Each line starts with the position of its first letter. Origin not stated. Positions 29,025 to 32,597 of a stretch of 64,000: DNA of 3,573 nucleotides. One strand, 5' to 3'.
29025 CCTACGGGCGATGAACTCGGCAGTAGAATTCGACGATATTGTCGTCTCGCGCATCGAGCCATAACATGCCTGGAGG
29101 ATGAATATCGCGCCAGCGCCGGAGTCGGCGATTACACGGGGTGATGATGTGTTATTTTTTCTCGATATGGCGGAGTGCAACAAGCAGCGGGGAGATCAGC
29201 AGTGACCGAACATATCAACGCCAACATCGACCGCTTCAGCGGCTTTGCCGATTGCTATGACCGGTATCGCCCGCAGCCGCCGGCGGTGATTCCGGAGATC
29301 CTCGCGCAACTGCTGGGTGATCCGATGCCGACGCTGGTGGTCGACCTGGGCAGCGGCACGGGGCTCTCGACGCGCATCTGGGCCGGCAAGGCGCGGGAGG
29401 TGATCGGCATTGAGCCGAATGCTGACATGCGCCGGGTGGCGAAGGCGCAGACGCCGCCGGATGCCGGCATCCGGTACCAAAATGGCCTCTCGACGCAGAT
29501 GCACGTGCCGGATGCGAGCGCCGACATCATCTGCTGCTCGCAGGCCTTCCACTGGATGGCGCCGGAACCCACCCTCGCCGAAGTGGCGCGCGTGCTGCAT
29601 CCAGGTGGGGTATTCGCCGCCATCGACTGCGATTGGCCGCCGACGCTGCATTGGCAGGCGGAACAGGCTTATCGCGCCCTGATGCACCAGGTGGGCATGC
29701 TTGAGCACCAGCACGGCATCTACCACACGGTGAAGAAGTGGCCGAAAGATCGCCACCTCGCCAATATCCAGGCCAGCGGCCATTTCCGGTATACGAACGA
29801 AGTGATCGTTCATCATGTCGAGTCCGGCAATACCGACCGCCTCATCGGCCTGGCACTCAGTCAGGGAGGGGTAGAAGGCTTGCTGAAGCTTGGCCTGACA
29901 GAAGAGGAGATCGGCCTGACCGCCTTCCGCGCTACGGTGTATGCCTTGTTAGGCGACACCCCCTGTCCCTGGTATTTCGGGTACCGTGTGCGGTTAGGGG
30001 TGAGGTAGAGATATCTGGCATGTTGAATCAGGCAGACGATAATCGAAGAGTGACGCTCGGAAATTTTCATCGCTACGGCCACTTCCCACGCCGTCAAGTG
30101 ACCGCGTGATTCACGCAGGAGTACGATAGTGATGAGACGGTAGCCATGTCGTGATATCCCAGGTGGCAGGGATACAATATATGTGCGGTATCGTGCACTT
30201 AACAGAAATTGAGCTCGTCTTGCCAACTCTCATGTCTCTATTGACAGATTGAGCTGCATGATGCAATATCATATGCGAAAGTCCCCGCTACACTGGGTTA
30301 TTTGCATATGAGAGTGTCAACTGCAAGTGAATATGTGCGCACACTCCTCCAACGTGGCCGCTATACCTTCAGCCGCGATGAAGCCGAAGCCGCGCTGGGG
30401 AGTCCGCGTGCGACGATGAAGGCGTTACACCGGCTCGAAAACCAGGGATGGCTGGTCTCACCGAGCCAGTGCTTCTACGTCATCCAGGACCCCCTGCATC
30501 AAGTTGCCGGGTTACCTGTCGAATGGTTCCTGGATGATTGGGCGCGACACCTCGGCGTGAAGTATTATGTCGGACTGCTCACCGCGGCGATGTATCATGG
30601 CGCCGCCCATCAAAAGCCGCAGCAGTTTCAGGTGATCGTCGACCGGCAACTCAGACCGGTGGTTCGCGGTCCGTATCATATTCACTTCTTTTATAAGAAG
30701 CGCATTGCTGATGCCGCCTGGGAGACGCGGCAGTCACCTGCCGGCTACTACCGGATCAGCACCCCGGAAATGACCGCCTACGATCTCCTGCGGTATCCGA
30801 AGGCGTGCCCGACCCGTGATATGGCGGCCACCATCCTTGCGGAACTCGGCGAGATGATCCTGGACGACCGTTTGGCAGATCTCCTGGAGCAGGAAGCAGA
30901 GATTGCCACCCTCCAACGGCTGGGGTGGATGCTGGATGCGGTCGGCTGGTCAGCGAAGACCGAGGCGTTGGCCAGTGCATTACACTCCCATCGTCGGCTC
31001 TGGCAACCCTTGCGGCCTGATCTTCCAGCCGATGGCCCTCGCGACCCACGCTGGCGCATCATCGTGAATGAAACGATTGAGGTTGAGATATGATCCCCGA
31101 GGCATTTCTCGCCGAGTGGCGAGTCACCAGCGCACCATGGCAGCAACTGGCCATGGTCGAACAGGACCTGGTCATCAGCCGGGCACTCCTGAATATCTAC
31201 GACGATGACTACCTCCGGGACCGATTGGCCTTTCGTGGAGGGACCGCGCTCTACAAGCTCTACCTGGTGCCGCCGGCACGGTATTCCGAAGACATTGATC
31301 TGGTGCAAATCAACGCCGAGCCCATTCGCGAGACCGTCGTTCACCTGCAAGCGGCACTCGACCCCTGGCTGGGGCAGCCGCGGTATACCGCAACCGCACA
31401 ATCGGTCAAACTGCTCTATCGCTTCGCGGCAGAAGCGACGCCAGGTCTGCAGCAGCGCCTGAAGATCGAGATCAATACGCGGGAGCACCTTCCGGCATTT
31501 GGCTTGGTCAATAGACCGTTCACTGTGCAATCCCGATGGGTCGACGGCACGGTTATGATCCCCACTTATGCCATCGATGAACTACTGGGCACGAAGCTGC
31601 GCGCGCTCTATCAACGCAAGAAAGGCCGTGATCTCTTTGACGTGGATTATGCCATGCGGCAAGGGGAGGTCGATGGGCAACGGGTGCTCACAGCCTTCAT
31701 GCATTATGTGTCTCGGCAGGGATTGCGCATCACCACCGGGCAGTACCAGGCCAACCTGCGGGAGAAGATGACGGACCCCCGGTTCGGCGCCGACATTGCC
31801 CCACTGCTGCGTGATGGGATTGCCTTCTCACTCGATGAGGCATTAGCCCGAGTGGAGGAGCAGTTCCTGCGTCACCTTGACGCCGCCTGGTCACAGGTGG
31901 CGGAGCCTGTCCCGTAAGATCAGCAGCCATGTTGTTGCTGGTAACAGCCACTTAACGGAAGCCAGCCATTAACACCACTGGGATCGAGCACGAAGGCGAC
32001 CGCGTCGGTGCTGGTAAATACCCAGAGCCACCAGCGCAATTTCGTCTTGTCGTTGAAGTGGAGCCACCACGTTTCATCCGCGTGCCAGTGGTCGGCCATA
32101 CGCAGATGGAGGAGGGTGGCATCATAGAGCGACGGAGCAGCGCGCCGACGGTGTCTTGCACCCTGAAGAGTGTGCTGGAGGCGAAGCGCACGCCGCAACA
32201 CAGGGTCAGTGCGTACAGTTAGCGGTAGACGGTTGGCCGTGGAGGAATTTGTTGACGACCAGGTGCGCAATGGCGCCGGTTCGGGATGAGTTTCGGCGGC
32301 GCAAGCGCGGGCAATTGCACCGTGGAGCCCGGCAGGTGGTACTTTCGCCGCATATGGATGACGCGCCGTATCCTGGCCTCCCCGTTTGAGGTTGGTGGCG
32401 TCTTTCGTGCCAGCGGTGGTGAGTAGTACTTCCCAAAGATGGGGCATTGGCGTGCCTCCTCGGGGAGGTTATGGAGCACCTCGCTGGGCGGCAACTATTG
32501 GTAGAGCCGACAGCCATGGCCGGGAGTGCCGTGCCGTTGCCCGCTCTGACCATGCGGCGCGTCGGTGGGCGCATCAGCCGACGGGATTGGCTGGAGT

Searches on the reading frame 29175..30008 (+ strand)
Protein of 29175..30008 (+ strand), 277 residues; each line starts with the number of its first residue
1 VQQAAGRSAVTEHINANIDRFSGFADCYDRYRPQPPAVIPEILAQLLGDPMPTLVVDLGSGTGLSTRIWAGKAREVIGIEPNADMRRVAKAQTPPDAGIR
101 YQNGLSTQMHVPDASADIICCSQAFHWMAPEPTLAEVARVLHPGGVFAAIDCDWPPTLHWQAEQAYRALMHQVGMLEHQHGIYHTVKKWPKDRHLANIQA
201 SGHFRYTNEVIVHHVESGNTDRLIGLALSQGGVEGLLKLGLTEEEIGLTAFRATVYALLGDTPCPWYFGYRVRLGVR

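Call 13: search_protein_families(library=padloc, proteins=[window:29175-30008:+], max_evalue=1)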
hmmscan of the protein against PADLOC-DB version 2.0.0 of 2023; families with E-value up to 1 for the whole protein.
window:29175-30008:+ (277 aa): 1 family
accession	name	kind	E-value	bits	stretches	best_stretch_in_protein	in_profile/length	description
PDLC04134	mad2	-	1.7e-13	48.2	1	38-167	278-411/492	mads_2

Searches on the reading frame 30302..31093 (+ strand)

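Call 13: search_protein_families(library=padloc, proteins=[window:30302-31093:+], max_evalue=1)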
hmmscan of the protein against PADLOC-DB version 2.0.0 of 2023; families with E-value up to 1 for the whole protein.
window:30302-31093:+ (263 aa): 20 families
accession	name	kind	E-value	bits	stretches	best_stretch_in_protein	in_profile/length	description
PDLC02266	AbiEi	-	1.8e-74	248.4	1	7-262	2-257/258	AbiEi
PDLC02282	AbiEi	-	6.6e-72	240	1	7-262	2-259/260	AbiEi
PDLC02252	AbiEi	-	2.1e-59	199.2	1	8-262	3-258/259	AbiEi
PDLC02267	AbiEi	-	1.2e-22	78.6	1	8-258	6-243/252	AbiEi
PDLC02276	AbiEi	-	2.7e-14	51.3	1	14-221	9-215/270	AbiEi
PDLC02268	AbiEi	-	4.2e-07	27.7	1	15-208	5-199/204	AbiEi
PDLC02271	AbiEi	-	1.1e-06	26.1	1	8-227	9-229/263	AbiEi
PDLC02242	AbiEi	-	6.1e-06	24.1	1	93-207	89-203/207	AbiEi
PDLC02233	AbiEi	-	4.6e-05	21.1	1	30-132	27-130/214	AbiEi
PDLC02225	AbiEi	-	0.00017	19.4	1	40-169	33-151/198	AbiEi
PDLC02265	AbiEi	-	0.00019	19.2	1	89-179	73-163/198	AbiEi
PDLC02286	AbiEi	-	0.00046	17.7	1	41-207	33-203/207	AbiEi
PDLC02287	AbiEi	-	0.00082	17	1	22-214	12-194/253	AbiEi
PDLC02227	AbiEi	-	0.0034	15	1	38-202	31-177/233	AbiEi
PDLC02232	AbiEi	-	0.0061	14.5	1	3-66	1-65/177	AbiEi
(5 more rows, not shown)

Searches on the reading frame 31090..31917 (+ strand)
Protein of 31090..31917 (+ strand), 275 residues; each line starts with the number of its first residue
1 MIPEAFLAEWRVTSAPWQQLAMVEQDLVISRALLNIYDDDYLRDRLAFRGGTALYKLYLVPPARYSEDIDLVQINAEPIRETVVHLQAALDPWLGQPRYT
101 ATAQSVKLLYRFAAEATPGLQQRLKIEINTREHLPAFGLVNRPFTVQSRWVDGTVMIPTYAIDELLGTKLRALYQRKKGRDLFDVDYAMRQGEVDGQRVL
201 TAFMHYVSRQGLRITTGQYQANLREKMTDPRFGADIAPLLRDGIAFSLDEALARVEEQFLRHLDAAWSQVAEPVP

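Call 13: search_protein_families(library=padloc, proteins=[window:31090-31917:+], max_evalue=1)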
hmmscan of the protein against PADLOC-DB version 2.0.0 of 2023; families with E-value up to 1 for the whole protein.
window:31090-31917:+ (275 aa): 29 families (the best 25 are shown)
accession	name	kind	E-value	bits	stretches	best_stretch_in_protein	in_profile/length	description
PDLC02294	AbiEii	-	6.1e-101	335.6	1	1-263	1-260/260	AbiEii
PDLC02304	AbiEii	-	1.3e-24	85.6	1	21-256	19-252/260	AbiEii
PDLC02305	AbiEii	-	4.8e-24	83.1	1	23-259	22-256/306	AbiEii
PDLC02307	AbiEii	-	2.2e-17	61.6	1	41-191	18-147/219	AbiEii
PDLC02317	AbiEii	-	7.4e-15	52.8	2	21-83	19-80/396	AbiEii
PDLC02318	AbiEii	-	8.2e-14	49.6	1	31-266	27-256/280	AbiEii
PDLC02303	AbiEii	-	1.9e-13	48.5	1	22-197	19-190/249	AbiEii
PDLC02290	AbiEii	-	2.1e-13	48.4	1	43-208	22-178/290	AbiEii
PDLC02292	AbiEii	-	5.5e-12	44.1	1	21-133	26-133/283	AbiEii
PDLC02330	AbiEii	-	9e-12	43.2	1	34-192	15-162/219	AbiEii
PDLC02323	AbiEii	-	1.7e-10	38.9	2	14-77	11-69/248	AbiEii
PDLC02293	AbiEii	-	1e-09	36.3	2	27-76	24-70/270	AbiEii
PDLC02328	AbiEii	-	1.8e-09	35.8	1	44-191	13-144/203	AbiEii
PDLC02321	AbiEii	-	6.1e-09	34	2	18-73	17-69/296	AbiEii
PDLC02289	AbiEii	-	9e-09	33.2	1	21-76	30-82/309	AbiEii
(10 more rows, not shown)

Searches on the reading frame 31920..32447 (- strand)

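Call 57: search_protein_families(library=pfam, proteins=[window:31920-32447:-], max_evalue=0.01)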
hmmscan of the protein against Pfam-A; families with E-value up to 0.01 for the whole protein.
window:31920-32447:- (175 aa): 1 family
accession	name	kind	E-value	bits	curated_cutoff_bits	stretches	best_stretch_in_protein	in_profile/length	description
PF03050.20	DDE_Tnp_IS66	-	0.00095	19.1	23.1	1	106-157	55-113/284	Transposase IS66 family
